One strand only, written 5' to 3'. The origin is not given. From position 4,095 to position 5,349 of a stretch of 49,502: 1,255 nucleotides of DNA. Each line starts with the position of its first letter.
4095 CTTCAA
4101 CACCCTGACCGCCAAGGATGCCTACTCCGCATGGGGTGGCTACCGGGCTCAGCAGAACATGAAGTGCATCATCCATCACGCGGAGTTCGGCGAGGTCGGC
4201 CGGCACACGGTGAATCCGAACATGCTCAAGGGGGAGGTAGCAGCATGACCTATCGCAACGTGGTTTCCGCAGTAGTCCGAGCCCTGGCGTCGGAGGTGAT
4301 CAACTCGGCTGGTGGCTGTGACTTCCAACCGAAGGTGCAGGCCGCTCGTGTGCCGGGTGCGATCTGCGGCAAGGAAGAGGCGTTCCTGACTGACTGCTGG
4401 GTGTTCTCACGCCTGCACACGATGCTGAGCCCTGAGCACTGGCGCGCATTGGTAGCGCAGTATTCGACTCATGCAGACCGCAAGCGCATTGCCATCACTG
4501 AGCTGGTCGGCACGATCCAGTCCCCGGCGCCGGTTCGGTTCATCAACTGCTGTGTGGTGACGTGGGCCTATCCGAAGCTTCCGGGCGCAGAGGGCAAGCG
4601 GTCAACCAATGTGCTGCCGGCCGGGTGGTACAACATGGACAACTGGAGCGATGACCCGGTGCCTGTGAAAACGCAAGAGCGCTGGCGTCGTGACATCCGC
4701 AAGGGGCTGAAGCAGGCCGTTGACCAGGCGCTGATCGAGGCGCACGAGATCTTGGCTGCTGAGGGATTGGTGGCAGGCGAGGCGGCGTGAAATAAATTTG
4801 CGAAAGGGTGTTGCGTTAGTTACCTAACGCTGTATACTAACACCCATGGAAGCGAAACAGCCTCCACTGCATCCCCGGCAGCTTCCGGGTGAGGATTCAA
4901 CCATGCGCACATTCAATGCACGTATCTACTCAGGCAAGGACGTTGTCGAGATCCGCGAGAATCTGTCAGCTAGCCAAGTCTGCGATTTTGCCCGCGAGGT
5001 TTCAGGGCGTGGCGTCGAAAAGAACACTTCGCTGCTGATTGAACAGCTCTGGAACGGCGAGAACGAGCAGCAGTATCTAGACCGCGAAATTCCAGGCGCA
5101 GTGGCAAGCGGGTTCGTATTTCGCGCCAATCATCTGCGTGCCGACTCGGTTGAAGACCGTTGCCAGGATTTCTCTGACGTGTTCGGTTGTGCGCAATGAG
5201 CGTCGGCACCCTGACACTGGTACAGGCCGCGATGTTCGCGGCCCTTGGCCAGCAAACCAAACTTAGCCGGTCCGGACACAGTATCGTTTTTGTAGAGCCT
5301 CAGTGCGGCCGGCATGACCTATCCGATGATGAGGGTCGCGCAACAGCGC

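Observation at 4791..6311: Self-contained lower-GC cassette: promoter with an operator palindrome, three ORFans (the last with an RHH tail), then a strong terminator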

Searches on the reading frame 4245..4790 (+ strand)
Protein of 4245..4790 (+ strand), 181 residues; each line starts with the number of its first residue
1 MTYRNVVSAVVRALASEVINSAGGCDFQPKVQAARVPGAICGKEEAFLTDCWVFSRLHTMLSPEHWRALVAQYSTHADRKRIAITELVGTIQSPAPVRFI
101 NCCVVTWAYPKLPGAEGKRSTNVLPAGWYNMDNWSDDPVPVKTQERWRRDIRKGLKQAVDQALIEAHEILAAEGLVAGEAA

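Call 4: search_protein_families(library=pfam, proteins=[window:4245-4790:+], max_evalue=1)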
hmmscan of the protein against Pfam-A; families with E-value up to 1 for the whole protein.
window:4245-4790:+ (181 aa): 1 family
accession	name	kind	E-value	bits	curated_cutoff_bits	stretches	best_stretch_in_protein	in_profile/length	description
PF12395.13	DUF3658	-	0.045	14.2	23.3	1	31-62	59-90/107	Protein of unknown function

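Call 5: search_protein_families(library=phrogs, proteins=[window:4245-4790:+], max_evalue=0.1)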
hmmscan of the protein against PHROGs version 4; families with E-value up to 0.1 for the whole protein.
window:4245-4790:+ (181 aa): 1 family
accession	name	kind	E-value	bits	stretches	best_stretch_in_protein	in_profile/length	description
phrog_3412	-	unknown function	1.1e-68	231.8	1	1-181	1-188/188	-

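Call 13: search_protein_families(library=padloc, proteins=[window:4245-4790:+], max_evalue=1)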
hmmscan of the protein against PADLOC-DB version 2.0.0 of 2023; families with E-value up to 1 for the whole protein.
window:4245-4790:+ (181 aa): 0 families

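Call 14: search_protein_families(library=ncbifam, proteins=[window:4245-4790:+], max_evalue=1)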
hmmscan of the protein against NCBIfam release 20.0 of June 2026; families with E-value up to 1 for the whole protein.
window:4245-4790:+ (181 aa): 0 families

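Call 58: search_solved_structures(query=window:4245-4790:+, max_evalue=10)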
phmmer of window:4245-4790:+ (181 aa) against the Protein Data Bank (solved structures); distinct sequences matched with E-value up to 10: 1.
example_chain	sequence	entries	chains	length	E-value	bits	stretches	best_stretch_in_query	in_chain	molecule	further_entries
7rdr_A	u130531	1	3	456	0.0099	18.7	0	141-175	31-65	Circular tendon repeat protein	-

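Call 60: search_dna_similar(query=window:4245-4790:+, collection=phages, mode=protein, max_rows=40, rows=spread)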
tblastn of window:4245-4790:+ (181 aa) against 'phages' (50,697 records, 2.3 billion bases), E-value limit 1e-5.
Records with a match: 62; places in all: 62; records where one place covers at least 80% of the query: 58.
Best place of each record, by identity: 60-80% 7; <60% 55.
By first word of the organism name: Pseudomonas 61; Bacteriophage 1.
By host as written in the record: Pseudomonas aeruginosa 26; - 7; Pseudomonas aeruginosa PA14 4; Pseudomonas aeruginosa ST773 (NDM-1-producing) 3; Pseudomonas syringae pv. actinidiae K7#8 2; Pseudomonas sp. 1-1-1b 2; Pseudomonas syringae CC1557 2; Pseudomonas aeruginosa strain 1-13 2; and 11 more.
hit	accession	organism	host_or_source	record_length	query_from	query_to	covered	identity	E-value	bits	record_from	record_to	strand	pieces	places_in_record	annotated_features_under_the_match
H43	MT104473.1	Pseudomonas phage MR13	-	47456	1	160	88%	74.4%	6e-71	238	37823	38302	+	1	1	putative prepilin peptidase | putative NinB family protein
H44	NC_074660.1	Pseudomonas phage MR15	-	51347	1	160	88%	74.4%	6e-71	238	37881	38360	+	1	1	putative prepilin peptidase | putative NinB family protein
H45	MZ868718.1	Pseudomonas phage psageK9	Pseudomonas syringae pv. actinidiae K7#8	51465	1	160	88%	74.4%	6e-71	238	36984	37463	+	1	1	hypothetical protein | recombination protein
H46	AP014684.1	Pseudomonas phage PS-1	Pseudomonas sp. 1-1-1b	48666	1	161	89%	67.1%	3e-67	227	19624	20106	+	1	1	hypothetical protein | restriction alleviation protein Lar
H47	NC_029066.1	Pseudomonas phage PS-1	Pseudomonas sp. 1-1-1b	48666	1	161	89%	67.1%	3e-67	227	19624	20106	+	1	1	hypothetical protein | Lar-like restriction alleviation protein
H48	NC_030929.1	Pseudomonas phage JBD44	Pseudomonas aeruginosa PA14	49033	1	161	89%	42.4%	2e-35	135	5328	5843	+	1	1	hypothetical protein (x2)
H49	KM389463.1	Pseudomonas phage JBD94b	-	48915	1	161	89%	42.4%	2e-35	135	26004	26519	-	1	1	record has no annotation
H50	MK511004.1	Pseudomonas phage vB_Pae_CF74b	Pseudomonas aeruginosa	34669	1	161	89%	42.4%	2e-35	135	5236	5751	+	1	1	hypothetical protein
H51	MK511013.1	Pseudomonas phage vB_Pae_BR161a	Pseudomonas aeruginosa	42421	1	161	89%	42.4%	2e-35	135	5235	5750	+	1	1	hypothetical protein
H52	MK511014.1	Pseudomonas phage vB_Pae_BR243a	Pseudomonas aeruginosa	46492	1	161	89%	42.4%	2e-35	135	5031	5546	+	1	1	hypothetical protein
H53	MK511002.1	Pseudomonas phage vB_Pae_CF57a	Pseudomonas aeruginosa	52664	1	161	89%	42.4%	2e-35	135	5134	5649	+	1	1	hypothetical protein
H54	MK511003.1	Pseudomonas phage vB_Pae_CF65a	Pseudomonas aeruginosa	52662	1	161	89%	42.4%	2e-35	135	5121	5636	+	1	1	hypothetical protein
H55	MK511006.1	Pseudomonas phage vB_Pae_CF118a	Pseudomonas aeruginosa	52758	1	161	89%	42.4%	2e-35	135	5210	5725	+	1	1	hypothetical protein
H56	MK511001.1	Pseudomonas phage vB_Pae_CF23a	Pseudomonas aeruginosa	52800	1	161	89%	42.4%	2e-35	135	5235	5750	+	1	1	hypothetical protein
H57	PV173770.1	Pseudomonas phage P7869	Pseudomonas aeruginosa 7869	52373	1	161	89%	42.4%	3e-35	135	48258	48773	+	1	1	hypothetical protein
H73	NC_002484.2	Pseudomonas phage D3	Pseudomonas aeruginosa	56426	1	161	89%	36.6%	1e-27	113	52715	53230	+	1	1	orf84: hypothetical protein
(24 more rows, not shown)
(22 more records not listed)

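Call 74: get_annotated_region(hit=H44, flank=3500)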
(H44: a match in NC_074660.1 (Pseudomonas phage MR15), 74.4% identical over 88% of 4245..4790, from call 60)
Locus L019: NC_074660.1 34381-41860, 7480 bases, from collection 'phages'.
description: Pseudomonas phage MR15, complete genome.
organism: Pseudomonas phage MR15 (NCBI taxid 2711179)
taxonomy: Viruses; Duplodnaviria; Heunggongvirae; Uroviricota; Caudoviricetes
host: -; source: -; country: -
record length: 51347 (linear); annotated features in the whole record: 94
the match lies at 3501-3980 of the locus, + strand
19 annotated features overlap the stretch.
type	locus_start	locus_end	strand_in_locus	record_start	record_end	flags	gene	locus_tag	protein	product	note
CDS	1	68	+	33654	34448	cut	-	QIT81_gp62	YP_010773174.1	putative antirepressor protein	-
CDS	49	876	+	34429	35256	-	-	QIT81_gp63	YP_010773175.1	putative globin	-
CDS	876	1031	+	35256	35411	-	-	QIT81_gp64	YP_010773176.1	putative ATP-binding protein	-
CDS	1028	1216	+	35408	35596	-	-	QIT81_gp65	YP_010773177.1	putative ATP-binding protein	-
CDS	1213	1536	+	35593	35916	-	-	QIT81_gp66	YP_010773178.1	hypothetical protein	-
CDS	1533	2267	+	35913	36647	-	-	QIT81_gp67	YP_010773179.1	putative glycerol-3-phosphate dehydrogenase/oxidase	-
CDS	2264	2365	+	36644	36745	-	-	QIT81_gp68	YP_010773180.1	hypothetical protein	-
CDS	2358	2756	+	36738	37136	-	-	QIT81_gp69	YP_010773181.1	hypothetical protein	-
CDS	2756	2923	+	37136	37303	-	-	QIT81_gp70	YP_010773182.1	hypothetical protein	-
CDS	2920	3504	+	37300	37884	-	-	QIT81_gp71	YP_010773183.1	putative NinB family protein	-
CDS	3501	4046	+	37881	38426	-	-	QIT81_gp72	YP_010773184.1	putative prepilin peptidase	-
CDS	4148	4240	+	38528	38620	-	-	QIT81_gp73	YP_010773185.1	hypothetical protein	-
CDS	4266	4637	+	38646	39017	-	-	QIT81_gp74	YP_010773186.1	putative chemotaxis protein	-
CDS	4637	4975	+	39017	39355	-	-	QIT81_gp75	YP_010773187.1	putative chemotaxis protein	-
CDS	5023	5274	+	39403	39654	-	-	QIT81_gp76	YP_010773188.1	putative lipoprotein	-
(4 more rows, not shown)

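Call 75: get_annotated_region(hit=H48, flank=3500)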
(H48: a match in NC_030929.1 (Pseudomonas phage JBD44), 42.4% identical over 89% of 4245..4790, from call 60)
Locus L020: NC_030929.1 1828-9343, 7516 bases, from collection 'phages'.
description: Pseudomonas phage JBD44, complete genome.
organism: Pseudomonas phage JBD44 (NCBI taxid 1777052)
taxonomy: Viruses; Duplodnaviria; Heunggongvirae; Uroviricota; Caudoviricetes
host: Pseudomonas aeruginosa PA14; source: -; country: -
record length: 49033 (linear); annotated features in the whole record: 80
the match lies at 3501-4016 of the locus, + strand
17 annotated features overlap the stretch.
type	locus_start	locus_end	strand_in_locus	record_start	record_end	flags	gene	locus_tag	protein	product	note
CDS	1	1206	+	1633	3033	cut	-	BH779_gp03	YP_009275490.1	DnaB-like replicative helicase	gp3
CDS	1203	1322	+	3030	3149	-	-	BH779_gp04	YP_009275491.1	hypothetical protein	gp4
CDS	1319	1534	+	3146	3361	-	-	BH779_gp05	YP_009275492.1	hypothetical protein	gp5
CDS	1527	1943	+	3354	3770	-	-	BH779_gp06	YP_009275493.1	NinB/ Orf homologous recombination mediator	gp6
CDS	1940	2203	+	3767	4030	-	-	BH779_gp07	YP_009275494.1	hypothetical protein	gp7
CDS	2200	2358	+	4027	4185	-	-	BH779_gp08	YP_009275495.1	hypothetical protein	gp8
CDS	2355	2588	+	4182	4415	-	-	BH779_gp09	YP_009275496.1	hypothetical protein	gp9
CDS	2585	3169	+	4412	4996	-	-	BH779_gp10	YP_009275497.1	NinG/ Rap DNA junction specific endonuclease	gp10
CDS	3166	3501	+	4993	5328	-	-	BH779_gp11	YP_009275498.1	hypothetical protein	gp11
CDS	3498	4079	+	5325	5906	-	-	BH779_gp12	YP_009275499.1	hypothetical protein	gp12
CDS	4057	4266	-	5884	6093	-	-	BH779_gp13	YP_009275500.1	hypothetical protein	gp13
CDS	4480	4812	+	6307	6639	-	-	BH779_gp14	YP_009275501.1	holin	gp14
CDS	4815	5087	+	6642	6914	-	-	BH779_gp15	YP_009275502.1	hypothetical protein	gp15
CDS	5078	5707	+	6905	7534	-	-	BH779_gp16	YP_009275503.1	transposase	gp16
CDS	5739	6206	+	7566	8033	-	-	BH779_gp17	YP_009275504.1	DUF2280 domain-containing protein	gp17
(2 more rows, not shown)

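Call 76: get_annotated_region(hit=H73, flank=3500)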
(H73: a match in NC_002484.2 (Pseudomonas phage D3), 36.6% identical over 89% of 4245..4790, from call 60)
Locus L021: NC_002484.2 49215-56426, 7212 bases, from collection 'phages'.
description: Bacteriophage D3, complete genome.
organism: Pseudomonas phage D3 (NCBI taxid 2932880)
taxonomy: Viruses; Duplodnaviria; Heunggongvirae; Uroviricota; Caudoviricetes; Detrevirus; Detrevirus D3
host: Pseudomonas aeruginosa; source: -; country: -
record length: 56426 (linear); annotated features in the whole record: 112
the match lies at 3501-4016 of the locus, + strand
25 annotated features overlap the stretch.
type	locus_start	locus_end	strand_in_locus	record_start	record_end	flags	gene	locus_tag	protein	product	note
CDS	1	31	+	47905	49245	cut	orf74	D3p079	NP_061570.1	DnaB-like replicative helicase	gpOrf74; similar to NP_624274.1 replicative DNA helicase in Thermoanaerobacter tengcongensis MB4; motif PRK05748, ...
CDS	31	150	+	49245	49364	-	orf75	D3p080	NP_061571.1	hypothetical protein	gpOrf75; similar to YP_002284400.1 hypothetical protein PAJU2_gp66 in Pseudomonas phage PAJU2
CDS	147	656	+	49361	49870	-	orf76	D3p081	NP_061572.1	hypothetical protein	gpOrf76; similar to YP_002440124.1 hypothetical protein PLES_25241 in Pseudomonas aeruginosa LESB58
CDS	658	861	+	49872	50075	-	orf77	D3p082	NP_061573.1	DksA-like zinc-finger protein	gpOrf77; motif PHA00080, DksA-like zinc finger domain containing protein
CDS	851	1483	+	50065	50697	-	orf78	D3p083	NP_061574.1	HNH endonuclease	gpOrf78; similar to YP_002440125.1 hypothetical protein PLES_25251 in Pseudomonas aeruginosa LESB58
CDS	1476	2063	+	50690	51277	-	orf79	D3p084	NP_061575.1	NinB/ Orf homologous recombination mediator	gpOrf79; similar to YP_002440126.1 hypothetical protein PLES_25261 in Pseudomonas aeruginosa LESB58 and YP_260875.1 ...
CDS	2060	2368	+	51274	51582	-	orf80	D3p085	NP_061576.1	hypothetical protein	gpOrf80; similar to YP_002440127.1 hypothetical protein PLES_25271 in Pseudomonas aeruginosa LESB58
CDS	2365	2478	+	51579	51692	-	orf81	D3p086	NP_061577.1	hypothetical protein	gpOrf81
CDS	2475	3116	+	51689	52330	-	orf82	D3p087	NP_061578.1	NinG/ Rap DNA junction specific endonuclease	gpOrf82; similar to YP_002440128.1 hypothetical protein PLES_25281 in Pseudomonas aeruginosa LESB58 and YP_002284405.1 ...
CDS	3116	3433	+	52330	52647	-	orf83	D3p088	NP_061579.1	hypothetical protein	gpOrf83; similar to YP_001293378.1 hypothetical protein PPF10_gp034 in Pseudomonas phage F10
CDS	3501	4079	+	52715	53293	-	orf84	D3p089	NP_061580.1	hypothetical protein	gpOrf84; similar to YP_001293402.1 hypothetical protein PPF10_gp058 in Pseudomonas phage F10 and YP_260873.1 ...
tRNA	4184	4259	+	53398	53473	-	-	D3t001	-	tRNA-Met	-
CDS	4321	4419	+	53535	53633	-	orf85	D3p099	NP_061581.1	hypothetical protein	gpOrf85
CDS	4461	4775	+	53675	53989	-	orf86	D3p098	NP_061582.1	hypothetical protein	gpOrf86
tRNA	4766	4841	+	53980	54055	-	-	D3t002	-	tRNA-Gly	-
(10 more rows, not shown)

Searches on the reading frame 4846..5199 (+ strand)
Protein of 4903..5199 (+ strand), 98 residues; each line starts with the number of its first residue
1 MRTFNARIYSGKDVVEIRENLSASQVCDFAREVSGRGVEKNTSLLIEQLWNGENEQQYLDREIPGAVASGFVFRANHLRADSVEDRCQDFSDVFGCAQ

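Call 4: search_protein_families(library=pfam, proteins=[window:4903-5199:+], max_evalue=1)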
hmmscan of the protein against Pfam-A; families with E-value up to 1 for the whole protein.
window:4903-5199:+ (98 aa): 0 families

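Call 5: search_protein_families(library=phrogs, proteins=[window:4903-5199:+], max_evalue=0.1)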
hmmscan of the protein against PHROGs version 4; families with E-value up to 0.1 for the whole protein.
window:4903-5199:+ (98 aa): 0 families

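Call 13: search_protein_families(library=padloc, proteins=[window:4903-5199:+, window:4846-5199:+], max_evalue=1)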
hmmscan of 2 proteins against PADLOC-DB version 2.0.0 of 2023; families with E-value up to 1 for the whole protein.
window:4903-5199:+ (98 aa): 0 families

window:4846-5199:+ (117 aa): 0 families

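Call 14: search_protein_families(library=ncbifam, proteins=[window:4903-5199:+, window:4846-5199:+], max_evalue=1)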
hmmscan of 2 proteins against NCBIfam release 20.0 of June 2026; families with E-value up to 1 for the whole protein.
window:4903-5199:+ (98 aa): 0 families

window:4846-5199:+ (117 aa): 0 families

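Call 70: find_homologous_proteins(query=window:4903-5199:+)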
Query window:4903-5199:+ (98 aa): 3 proteins with E <= 0.001 among 6 candidates.
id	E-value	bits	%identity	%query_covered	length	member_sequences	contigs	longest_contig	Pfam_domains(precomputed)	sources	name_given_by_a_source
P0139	2.7e-58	212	100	100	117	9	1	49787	-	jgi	-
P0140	7.9e-32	127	63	97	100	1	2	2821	-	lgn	-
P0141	5.8e-21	93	100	50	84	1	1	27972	-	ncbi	-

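Call 106: search_solved_structures(query=window:4903-5199:+, max_evalue=10)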
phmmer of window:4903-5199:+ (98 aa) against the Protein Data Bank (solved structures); distinct sequences matched with E-value up to 10: 5.
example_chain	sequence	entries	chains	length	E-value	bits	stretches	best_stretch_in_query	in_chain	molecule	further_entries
3ma9_A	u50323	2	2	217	0.13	16.2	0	45-81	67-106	Transmembrane glycoprotein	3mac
2cmr_A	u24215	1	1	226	0.14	16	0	45-81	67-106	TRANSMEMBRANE GLYCOPROTEIN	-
2xra_A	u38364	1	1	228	0.15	16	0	45-81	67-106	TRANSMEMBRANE PROTEIN GP41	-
5xmm_A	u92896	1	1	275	0.96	13.4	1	2-40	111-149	MHC class I antigen alpha chain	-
5xmf_A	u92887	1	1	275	1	13.3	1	2-39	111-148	MHC class I antigen alpha chain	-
